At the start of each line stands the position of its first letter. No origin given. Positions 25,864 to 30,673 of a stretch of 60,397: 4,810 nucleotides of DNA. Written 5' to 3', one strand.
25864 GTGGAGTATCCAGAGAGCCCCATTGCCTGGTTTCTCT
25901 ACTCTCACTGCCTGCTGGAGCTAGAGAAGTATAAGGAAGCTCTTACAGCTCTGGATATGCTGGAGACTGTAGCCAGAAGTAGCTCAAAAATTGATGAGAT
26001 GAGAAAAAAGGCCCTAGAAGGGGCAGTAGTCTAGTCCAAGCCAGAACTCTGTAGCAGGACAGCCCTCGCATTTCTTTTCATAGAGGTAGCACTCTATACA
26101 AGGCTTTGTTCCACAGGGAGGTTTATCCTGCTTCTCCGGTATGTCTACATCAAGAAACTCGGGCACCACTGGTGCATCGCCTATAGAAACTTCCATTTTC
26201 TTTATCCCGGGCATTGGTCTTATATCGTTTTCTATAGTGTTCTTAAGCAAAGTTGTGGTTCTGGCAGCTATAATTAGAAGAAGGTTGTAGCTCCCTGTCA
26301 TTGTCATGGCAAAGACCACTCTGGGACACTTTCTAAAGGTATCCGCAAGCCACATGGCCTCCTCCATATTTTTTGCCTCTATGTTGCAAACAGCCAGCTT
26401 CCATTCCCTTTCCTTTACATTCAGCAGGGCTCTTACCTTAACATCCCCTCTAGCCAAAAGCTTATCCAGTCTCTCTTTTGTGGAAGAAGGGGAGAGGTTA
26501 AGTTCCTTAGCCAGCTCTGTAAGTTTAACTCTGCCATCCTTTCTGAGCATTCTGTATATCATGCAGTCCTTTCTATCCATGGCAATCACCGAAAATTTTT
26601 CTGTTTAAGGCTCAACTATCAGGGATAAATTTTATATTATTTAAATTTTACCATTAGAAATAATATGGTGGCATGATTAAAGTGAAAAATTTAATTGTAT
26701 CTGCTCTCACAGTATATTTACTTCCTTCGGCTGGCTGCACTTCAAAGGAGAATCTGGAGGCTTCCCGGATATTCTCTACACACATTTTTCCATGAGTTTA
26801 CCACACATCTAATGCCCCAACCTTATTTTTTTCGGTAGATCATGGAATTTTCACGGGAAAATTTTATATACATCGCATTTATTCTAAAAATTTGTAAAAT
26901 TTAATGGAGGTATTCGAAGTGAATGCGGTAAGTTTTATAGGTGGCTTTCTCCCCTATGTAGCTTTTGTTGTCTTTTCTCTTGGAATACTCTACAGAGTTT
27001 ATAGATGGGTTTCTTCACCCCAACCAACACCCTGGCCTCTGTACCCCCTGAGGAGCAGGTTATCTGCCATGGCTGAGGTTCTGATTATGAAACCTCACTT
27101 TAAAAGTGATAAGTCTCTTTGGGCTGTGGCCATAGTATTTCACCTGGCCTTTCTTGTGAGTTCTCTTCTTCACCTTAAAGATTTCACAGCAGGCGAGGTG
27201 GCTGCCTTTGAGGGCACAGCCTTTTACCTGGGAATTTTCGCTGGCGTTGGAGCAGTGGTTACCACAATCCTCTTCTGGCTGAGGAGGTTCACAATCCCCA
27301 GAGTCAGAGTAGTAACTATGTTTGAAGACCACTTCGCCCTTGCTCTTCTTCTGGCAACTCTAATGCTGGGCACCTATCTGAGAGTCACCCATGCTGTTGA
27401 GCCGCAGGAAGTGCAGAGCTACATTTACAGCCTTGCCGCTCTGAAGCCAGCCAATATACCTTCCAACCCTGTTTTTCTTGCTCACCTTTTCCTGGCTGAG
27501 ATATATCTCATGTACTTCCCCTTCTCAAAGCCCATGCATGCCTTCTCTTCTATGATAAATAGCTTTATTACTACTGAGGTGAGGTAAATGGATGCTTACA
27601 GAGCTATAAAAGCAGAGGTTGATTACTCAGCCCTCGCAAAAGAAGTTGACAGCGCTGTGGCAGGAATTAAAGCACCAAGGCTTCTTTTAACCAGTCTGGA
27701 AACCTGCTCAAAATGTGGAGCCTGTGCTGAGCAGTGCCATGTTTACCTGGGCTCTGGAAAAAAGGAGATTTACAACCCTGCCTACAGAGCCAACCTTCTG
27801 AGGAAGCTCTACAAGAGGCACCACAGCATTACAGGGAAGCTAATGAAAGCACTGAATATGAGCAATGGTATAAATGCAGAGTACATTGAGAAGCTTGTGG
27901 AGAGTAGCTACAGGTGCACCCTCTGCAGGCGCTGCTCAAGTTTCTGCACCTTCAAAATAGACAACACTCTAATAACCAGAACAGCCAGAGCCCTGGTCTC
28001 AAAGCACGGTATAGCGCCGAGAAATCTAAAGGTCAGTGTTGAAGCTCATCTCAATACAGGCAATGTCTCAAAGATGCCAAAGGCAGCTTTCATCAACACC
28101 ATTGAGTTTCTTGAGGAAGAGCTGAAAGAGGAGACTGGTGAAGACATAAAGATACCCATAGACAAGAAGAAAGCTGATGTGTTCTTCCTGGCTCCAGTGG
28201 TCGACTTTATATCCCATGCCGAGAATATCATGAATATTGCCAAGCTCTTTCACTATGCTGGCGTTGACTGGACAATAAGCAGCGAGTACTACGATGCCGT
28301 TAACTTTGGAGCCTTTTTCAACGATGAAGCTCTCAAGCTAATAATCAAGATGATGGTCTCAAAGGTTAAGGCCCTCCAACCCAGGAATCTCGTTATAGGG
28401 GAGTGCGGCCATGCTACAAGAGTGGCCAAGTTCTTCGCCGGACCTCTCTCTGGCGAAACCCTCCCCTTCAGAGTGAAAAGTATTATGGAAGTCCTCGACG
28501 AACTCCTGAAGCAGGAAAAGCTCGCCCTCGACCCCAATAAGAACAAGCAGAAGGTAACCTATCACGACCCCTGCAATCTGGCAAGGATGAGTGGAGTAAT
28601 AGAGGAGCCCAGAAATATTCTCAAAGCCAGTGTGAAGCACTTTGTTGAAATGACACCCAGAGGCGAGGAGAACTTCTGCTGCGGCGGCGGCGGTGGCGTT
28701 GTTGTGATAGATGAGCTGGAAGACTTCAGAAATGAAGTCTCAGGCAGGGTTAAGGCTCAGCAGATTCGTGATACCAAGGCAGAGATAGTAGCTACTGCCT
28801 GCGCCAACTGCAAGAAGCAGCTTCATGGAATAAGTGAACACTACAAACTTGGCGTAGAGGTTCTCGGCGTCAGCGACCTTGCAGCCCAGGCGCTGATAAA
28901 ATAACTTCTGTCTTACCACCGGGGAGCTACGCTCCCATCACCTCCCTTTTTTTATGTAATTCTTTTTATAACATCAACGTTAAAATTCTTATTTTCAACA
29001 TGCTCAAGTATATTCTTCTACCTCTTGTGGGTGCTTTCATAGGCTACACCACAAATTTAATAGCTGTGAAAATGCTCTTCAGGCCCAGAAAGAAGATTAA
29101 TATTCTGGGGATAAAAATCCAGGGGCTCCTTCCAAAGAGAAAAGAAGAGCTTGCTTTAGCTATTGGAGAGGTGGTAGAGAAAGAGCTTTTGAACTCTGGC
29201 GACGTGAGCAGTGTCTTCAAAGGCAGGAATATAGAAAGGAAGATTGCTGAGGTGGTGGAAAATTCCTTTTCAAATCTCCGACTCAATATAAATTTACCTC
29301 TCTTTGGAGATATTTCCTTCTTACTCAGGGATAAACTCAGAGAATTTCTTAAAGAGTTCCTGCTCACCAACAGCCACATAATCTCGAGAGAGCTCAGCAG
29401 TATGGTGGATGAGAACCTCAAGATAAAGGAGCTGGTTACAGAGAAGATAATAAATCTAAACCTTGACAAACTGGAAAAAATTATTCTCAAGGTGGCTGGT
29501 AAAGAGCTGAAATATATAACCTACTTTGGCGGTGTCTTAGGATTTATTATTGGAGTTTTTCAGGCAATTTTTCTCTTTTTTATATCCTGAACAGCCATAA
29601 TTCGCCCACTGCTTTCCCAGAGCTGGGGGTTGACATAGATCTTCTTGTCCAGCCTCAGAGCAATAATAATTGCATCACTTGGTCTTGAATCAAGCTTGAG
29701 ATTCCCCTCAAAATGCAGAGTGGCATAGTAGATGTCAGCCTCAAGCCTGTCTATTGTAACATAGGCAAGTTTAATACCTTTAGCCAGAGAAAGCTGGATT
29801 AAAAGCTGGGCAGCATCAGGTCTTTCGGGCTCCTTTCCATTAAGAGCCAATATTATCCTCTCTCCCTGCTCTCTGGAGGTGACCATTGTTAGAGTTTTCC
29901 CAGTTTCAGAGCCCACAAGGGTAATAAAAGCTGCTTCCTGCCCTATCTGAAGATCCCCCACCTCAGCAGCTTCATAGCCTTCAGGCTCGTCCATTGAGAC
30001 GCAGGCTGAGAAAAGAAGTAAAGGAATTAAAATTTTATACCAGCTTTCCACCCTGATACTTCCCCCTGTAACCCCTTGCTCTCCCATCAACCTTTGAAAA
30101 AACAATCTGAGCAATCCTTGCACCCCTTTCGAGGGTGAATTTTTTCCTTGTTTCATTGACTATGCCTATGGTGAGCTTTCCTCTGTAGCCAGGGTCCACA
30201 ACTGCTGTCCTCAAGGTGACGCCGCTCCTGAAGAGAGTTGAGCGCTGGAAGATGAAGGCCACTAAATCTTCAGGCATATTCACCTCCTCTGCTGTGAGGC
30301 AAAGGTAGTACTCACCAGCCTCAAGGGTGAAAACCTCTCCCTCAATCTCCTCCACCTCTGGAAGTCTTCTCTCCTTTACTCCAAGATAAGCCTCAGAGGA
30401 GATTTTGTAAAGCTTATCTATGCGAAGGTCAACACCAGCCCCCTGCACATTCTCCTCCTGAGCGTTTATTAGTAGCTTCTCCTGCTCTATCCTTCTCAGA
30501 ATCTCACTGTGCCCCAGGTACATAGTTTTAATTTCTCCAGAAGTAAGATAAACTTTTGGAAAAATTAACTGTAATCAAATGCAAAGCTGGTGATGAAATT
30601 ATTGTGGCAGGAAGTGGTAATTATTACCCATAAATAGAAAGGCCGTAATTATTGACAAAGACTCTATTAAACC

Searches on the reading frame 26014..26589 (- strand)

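Call 74: search_protein_families(library=pfam, proteins=[window:26014-26589:-], max_evalue=0.0001)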
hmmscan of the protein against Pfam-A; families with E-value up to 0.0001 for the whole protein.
window:26014-26589:- (191 aa): 3 families
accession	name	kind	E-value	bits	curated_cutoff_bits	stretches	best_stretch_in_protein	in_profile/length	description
PF13412.12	HTH_24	-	2.2e-10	40.4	21.9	1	4-48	1-45/48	Winged helix-turn-helix DNA-binding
PF13404.12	HTH_AsnC-type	-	2.9e-09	37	27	1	4-44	1-41/42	AsnC-type helix-turn-helix domain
PF01037.27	AsnC_trans_reg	-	3.8e-09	36.8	25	1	82-136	15-69/73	Lrp/AsnC ligand binding domain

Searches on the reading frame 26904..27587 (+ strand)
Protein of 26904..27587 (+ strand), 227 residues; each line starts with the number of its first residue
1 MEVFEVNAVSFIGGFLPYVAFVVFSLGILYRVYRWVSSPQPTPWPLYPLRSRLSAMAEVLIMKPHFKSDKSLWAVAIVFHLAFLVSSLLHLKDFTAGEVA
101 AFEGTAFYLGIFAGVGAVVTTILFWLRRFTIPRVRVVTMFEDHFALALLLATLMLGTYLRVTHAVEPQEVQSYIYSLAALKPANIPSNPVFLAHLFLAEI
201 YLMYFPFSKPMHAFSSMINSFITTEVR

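Call 74: search_protein_families(library=pfam, proteins=[window:26904-27587:+], max_evalue=0.0001)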
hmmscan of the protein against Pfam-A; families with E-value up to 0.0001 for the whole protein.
window:26904-27587:+ (227 aa): 1 family
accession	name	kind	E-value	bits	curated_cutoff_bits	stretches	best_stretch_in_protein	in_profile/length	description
PF02665.19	Nitrate_red_gam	-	1.6e-14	54.5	22.9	1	99-218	80-204/217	Nitrate reductase gamma subunit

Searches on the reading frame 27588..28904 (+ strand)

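Call 74: search_protein_families(library=pfam, proteins=[window:27588-28904:+], max_evalue=0.0001)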
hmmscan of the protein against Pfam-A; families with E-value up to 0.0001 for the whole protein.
window:27588-28904:+ (438 aa): 4 families
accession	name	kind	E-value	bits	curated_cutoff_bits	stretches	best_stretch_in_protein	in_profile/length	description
PF02754.22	CCG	-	3.3e-14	53.2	20.6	1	323-412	1-84/85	Cysteine-rich domain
PF13183.11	Fer4_8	-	2.7e-10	41.1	27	1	37-124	2-68/68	4Fe-4S dicluster domain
PF12838.12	Fer4_7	-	6.1e-07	30.3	27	1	39-123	1-51/52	4Fe-4S dicluster domain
PF13237.11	Fer4_10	-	7.6e-05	23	25.5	0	37-50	6-19/53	4Fe-4S dicluster domain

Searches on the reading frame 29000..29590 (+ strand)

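Call 74: search_protein_families(library=pfam, proteins=[window:29000-29590:+], max_evalue=0.0001)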
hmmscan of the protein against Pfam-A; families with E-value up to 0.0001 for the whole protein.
window:29000-29590:+ (196 aa): 1 family
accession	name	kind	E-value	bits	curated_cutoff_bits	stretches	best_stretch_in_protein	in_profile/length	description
PF04286.17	DUF445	-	1.6e-32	114.3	33.8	2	10-120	2-112/368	Protein of unknown function (DUF445)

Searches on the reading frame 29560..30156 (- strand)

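Call 74: search_protein_families(library=pfam, proteins=[window:29560-30156:-], max_evalue=0.0001)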
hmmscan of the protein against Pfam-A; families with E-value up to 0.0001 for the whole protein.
window:29560-30156:- (198 aa): 1 family
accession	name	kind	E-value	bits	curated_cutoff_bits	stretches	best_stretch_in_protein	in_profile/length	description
PF02577.19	BFN_dom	-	3.2e-21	75.7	27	1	84-184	6-108/112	Bifunctional nuclease domain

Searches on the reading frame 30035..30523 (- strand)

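Call 74: search_protein_families(library=pfam, proteins=[window:30035-30523:-], max_evalue=0.0001)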
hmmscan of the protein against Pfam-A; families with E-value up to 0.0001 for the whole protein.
window:30035-30523:- (162 aa): 2 families
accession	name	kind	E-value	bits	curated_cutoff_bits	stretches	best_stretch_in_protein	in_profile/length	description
PF22769.1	DCD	-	2.2e-34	119.2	27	1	3-144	2-152/153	dCTP deaminase-like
PF00692.24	dUTPase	-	1.3e-13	51.2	22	1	65-146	24-105/129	dUTPase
